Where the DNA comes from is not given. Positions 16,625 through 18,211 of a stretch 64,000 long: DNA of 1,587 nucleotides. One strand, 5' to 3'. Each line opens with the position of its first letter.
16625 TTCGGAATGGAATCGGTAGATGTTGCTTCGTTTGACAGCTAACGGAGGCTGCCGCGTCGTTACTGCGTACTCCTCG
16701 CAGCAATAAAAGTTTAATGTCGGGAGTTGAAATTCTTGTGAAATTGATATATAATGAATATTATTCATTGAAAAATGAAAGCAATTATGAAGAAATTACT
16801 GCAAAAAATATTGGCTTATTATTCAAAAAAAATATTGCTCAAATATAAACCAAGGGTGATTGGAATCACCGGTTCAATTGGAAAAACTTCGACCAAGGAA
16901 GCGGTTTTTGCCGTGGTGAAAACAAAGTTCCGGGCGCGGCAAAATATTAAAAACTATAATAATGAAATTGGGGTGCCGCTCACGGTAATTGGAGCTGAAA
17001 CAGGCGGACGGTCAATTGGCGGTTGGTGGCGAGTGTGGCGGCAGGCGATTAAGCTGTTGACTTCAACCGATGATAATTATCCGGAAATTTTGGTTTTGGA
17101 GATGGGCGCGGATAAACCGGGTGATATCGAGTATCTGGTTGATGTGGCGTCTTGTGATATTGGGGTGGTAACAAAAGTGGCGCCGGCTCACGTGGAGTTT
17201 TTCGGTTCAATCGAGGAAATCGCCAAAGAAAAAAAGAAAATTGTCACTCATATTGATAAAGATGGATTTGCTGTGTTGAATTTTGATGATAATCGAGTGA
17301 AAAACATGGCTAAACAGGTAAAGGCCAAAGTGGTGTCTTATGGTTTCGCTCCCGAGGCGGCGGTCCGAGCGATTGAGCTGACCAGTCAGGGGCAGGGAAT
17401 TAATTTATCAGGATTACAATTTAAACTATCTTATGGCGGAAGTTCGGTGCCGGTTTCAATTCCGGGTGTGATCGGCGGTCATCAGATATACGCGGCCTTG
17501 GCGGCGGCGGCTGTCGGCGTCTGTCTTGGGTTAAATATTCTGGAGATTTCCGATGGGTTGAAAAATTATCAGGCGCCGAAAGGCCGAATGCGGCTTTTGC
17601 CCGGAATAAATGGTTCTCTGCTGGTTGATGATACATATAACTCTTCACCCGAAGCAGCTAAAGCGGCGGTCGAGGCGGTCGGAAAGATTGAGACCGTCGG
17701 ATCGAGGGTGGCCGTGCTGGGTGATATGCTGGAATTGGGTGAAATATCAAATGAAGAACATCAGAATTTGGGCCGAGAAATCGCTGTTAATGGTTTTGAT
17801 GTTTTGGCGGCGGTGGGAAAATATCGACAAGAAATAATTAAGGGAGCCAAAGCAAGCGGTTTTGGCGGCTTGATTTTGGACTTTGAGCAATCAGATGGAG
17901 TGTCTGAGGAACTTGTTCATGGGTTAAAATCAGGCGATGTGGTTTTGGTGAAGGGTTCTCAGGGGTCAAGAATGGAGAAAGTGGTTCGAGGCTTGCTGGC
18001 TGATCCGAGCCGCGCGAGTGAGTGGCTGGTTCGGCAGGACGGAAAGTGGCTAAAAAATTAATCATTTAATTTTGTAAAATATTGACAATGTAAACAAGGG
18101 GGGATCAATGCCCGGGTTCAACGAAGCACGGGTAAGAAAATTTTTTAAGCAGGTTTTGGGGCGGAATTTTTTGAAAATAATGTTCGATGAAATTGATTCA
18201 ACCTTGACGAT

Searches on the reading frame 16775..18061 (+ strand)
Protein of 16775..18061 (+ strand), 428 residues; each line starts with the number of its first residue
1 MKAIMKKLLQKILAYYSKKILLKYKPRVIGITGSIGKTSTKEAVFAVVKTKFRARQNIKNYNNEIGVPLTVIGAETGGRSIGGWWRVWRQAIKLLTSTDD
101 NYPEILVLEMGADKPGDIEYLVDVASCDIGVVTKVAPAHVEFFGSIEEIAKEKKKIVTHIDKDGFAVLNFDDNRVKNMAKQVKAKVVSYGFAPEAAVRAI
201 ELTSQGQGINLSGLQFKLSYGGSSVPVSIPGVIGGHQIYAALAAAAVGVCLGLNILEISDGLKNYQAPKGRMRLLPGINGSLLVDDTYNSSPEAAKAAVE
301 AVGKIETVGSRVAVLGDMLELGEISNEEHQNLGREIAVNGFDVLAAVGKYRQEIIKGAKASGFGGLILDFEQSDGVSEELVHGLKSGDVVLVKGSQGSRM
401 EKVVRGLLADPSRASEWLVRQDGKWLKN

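Call 46: search_protein_families(library=pfam, proteins=[window:16775-18061:+], max_evalue=0.001)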
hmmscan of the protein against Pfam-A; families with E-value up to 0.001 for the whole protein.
window:16775-18061:+ (428 aa): 2 families
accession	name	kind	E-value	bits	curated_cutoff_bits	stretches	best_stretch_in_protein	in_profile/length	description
PF08245.18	Mur_ligase_M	-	2.5e-34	119.4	24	2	94-247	48-199/200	Mur ligase middle domain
PF02875.26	Mur_ligase_C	-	5.7e-16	59.9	28.4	1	270-395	1-126/127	Mur ligase, glutamate ligase domain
